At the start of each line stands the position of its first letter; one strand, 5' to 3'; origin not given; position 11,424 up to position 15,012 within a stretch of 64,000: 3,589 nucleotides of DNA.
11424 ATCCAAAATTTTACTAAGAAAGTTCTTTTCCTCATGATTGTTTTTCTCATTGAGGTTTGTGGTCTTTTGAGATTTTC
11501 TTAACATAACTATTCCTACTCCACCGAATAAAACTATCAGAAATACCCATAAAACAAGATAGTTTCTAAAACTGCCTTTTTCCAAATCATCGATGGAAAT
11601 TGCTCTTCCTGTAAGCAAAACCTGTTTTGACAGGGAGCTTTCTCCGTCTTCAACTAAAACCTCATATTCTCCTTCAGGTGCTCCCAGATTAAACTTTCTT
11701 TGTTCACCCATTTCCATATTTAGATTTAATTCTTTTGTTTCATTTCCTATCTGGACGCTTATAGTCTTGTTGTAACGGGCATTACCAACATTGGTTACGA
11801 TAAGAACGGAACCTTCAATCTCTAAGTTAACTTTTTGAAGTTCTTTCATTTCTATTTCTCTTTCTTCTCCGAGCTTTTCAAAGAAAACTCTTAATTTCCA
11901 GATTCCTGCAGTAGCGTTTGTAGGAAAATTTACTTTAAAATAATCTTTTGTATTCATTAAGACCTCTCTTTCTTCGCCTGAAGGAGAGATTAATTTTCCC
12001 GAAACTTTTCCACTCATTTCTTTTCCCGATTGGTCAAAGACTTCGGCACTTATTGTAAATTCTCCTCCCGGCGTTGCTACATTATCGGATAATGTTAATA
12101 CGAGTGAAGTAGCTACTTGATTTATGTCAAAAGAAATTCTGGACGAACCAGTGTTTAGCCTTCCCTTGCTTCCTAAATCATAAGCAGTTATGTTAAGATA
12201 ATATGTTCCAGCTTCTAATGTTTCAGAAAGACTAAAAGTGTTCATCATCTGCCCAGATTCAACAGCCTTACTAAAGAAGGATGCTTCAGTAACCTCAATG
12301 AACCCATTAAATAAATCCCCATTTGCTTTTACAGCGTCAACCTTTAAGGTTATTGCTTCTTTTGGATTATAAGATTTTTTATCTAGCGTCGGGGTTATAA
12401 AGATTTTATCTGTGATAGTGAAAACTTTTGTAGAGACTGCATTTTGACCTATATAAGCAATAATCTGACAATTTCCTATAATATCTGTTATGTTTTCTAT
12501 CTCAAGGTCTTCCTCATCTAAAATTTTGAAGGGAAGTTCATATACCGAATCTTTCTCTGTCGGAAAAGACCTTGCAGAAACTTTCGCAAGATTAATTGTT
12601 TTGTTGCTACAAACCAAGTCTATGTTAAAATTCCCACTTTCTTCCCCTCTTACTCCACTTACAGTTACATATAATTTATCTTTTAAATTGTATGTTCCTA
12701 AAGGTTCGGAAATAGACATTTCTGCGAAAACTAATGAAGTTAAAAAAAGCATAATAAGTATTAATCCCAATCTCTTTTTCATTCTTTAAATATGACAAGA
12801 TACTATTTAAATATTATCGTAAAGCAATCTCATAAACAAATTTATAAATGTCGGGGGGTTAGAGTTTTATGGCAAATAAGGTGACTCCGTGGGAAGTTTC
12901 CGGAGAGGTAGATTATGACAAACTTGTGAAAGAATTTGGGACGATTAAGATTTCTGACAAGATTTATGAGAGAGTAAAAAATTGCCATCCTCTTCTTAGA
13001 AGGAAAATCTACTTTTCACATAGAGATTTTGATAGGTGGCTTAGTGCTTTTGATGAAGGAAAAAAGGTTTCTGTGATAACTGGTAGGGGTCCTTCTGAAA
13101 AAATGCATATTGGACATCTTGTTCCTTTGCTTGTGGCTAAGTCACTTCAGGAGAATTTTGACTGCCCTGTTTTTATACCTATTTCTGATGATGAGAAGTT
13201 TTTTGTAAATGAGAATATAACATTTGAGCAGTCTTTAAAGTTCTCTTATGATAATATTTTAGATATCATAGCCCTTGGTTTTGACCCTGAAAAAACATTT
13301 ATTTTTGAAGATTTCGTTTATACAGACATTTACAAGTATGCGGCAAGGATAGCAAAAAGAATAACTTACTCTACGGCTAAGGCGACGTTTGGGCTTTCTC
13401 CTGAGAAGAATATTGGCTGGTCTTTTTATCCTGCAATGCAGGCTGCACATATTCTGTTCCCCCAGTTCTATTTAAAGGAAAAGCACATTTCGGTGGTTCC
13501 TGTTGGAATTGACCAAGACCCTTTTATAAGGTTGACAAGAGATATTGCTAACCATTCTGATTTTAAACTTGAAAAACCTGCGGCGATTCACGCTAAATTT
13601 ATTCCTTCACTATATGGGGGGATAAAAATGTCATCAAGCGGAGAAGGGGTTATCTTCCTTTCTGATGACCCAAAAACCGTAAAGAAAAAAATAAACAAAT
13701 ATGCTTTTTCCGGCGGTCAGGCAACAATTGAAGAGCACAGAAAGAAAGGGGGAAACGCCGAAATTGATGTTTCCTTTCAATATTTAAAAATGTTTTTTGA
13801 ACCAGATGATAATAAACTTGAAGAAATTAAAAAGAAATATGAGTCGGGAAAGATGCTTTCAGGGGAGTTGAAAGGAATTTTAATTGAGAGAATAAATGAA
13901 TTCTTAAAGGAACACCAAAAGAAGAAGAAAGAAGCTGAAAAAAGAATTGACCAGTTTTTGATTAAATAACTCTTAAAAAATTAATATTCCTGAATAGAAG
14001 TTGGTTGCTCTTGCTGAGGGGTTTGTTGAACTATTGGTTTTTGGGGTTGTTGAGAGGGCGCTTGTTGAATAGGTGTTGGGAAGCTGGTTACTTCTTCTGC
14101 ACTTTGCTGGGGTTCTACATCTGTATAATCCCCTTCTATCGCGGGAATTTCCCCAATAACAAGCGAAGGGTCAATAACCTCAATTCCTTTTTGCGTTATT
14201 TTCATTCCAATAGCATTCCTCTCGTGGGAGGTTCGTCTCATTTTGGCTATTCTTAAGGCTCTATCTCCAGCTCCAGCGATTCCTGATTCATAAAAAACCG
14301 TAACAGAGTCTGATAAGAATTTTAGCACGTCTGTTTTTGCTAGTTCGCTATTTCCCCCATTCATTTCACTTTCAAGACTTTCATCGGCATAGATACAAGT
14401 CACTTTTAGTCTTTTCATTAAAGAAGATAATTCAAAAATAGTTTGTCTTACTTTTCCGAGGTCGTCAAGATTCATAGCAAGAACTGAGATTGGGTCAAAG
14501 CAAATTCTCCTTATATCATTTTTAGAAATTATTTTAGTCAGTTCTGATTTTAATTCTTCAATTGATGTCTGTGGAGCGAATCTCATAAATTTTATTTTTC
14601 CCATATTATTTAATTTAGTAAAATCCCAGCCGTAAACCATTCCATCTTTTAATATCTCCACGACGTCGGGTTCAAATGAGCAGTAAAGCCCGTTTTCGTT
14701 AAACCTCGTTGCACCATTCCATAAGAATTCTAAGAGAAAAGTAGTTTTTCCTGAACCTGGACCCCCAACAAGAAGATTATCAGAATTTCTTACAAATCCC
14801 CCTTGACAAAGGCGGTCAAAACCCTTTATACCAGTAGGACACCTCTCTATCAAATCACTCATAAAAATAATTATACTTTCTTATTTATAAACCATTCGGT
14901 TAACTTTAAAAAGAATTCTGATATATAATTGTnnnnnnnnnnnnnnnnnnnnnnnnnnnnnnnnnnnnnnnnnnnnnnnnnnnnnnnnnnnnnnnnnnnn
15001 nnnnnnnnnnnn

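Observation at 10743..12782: Receptor-like membrane protein with an extracellular domain and a cytoplasmic class III nucleotidyl-cyclase-like (CHD) domain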

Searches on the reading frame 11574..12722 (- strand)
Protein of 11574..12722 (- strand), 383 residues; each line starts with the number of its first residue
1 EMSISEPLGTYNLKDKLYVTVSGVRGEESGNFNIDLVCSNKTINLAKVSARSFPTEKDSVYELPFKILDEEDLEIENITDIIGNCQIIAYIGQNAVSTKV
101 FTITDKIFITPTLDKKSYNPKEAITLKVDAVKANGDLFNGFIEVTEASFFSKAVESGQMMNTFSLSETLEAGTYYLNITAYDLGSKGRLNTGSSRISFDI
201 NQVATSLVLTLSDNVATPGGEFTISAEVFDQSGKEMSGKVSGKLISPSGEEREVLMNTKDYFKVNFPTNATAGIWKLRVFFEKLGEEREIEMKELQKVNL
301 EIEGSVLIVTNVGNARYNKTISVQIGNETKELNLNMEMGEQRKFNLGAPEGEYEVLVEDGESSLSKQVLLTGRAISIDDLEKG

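Call 58: predict_structure(alignment_id=A3)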
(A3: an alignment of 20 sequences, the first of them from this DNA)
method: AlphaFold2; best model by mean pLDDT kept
length: 383 residues; sequences in the alignment: 20
mean_pLDDT: 89.4   pTM: 0.68
mean pLDDT of the five models: 89.4, 89.3, 89.3, 89.3, 89.2
residues with pLDDT >= 90: 266; 70-90: 95; 50-70: 10; < 50: 12
segments of 3 or more residues with pLDDT < 50: 372-383
pLDDT, mean of each block of 10 residues (from residue 1): 89 94 92 92 94 92 92 90 95 93 97 96 97 96 96 95 94 97 89 97 94 90 93 94 93 91 89 94 94 91 85 90 82 87 75 78 75 42 38
secondary structure, 60 per line:
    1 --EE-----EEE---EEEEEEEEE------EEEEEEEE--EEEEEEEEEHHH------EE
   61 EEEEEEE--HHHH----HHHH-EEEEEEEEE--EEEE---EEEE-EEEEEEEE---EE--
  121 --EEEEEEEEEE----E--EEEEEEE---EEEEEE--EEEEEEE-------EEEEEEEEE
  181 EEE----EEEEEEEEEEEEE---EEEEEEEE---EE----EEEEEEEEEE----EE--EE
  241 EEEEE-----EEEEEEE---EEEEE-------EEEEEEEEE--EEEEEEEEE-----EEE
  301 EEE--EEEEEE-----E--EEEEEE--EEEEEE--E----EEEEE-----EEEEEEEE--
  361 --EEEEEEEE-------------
elements in order: E10-12 E16-24 E31-38 E41-49 E59-67 H70-73 H78-81 E83-91 E94-97 E101-104 E106-113 E123-132 E140-146 E150-155 E158-164 E172-183 E188-200 E204-211 E221-230 E239-245 E251-257 E261-265 E273-281 E284-292 E298-303 E306-311 E320-325 E328-333 E341-345 E351-358 E363-370

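Call 61: fold_search(model_id=the predicted structure, library=pdb)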
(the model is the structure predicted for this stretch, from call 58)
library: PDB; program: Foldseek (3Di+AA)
matches with E <= 10: 1964; with E <= 0.001: 320
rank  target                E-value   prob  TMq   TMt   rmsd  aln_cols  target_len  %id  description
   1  7b2m_A                1.8e-11  1.00  0.31  0.20  34.9       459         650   13  Cryo-EM structure of complement C4b in complex with nanobody E3 (released 2022-03-02)
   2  8uin_G                2.5e-11  1.00  0.33  0.21  34.2       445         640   14  Structure of the C3bBb-albicin complex (released 2024-05-08)
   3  6tav_B                2.5e-11  1.00  0.31  0.11  35.8       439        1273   11  Crystal structure of endopeptidase-induced alpha2-macroglobulin (released 2021-05-12)
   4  7zgj_A                3.4e-11  1.00  0.31  0.21  35.8       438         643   12  Trypanosoma brucei gambiense ISG65 in complex with human complement component C3 (released 2023-04-05)
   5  7q62_B                3.4e-11  1.00  0.30  0.16  44.6       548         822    9  Structure of TEV cleaved A2ML1 dimer (A2ML1-TT dimer) (released 2022-04-20)
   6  7s63_A                4.0e-11  1.00  0.25  0.09  35.4       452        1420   12  Native-form oocyte/egg Alpha-2-Macroglobulin (A2Moo) tetramer (released 2022-01-05)
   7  7s62                  4.2e-11  1.00  0.26  0.10  35.1       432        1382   11  Locally refined protomer structure of native-form oocyte/egg Alpha-2-Macroglobulin (A2Moo) tetramer (released 2022-01-05)
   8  6rur_A                6.3e-11  1.00  0.32  0.21  35.1       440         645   12  Structure of the SCIN stabilized C3bBb convertase bound to properdin (released 2019-08-21)
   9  3hs0_A                7.3e-11  1.00  0.22  0.14  34.2       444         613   14  Cobra Venom Factor (CVF) in complex with human factor B (released 2009-07-07)
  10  8uh2_A                8.0e-11  1.00  0.32  0.21  35.6       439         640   11  Complex of C3b with the inhibitor albicin (released 2024-05-08)
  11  5jpm_A                8.0e-11  1.00  0.30  0.20  35.4       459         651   11  Structure of the complex of human complement C4 with MASP-2 rebuilt using iMDFF (released 2016-08-10)
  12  9u62_E                8.4e-11  1.00  0.33  0.10  35.0       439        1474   13  AP pathways C3 convertase C3bBbP and C3 complex (released 2026-01-14)
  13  7q62_A                8.4e-11  1.00  0.31  0.12  35.0       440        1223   13  Structure of TEV cleaved A2ML1 dimer (A2ML1-TT dimer) (released 2022-04-20)
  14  7o7q_A                8.8e-11  1.00  0.31  0.11  35.3       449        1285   11  (h-alpha2M)4 trypsin-activated state (released 2022-04-13)
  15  6rqj_B                8.8e-11  1.00  0.24  0.16  33.0       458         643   11  Structure of human complement C5 complexed with tick inhibitors OmCI, RaCI1 and CirpT1 (released 2020-01-08)
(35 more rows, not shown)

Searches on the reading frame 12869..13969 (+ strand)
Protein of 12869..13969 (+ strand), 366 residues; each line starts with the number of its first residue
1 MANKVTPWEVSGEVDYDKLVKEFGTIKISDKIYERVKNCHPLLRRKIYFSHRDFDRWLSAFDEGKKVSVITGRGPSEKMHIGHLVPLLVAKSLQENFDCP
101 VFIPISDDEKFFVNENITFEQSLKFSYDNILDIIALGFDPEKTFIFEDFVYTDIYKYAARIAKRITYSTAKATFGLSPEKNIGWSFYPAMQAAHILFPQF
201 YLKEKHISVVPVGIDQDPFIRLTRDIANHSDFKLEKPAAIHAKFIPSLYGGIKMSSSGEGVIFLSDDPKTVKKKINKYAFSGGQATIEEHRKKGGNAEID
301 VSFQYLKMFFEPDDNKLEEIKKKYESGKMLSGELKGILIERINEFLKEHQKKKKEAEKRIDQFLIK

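Call 71: search_protein_families(library=pfam, proteins=[window:12869-13969:+], max_evalue=0.001)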
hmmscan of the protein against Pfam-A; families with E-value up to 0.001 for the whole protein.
window:12869-13969:+ (366 aa): 1 family
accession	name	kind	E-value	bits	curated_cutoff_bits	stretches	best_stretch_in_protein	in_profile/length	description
PF00579.31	tRNA-synt_1b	-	8.2e-34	117.7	21.1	1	65-347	4-292/292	tRNA synthetases class I (W and Y)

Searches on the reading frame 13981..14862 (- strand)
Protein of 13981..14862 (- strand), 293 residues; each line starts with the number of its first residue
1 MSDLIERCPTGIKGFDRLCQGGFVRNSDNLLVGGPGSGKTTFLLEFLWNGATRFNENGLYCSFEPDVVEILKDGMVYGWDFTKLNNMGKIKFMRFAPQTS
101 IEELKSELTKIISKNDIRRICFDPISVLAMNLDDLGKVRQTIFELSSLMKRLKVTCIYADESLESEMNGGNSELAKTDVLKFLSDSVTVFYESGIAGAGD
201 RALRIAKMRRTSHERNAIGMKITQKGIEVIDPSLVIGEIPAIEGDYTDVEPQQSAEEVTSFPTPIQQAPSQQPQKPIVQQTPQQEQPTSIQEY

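Call 71: search_protein_families(library=pfam, proteins=[window:13981-14862:-], max_evalue=0.001)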
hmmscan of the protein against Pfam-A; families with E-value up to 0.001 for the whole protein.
window:13981-14862:- (293 aa): 1 family
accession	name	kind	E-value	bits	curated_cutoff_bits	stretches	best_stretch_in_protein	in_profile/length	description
PF06745.19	ATPase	-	6e-49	166.9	26.6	1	8-231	1-228/231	KaiC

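Call 75: search_protein_families(library=padloc, proteins=[window:13981-14862:-], max_evalue=0.01)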
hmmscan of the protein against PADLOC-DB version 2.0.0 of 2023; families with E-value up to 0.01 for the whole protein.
window:13981-14862:- (293 aa): 1 family
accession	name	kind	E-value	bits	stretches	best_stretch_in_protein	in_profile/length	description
PDLC04140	mad8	-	0.0012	16.5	1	30-88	31-86/314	mads_8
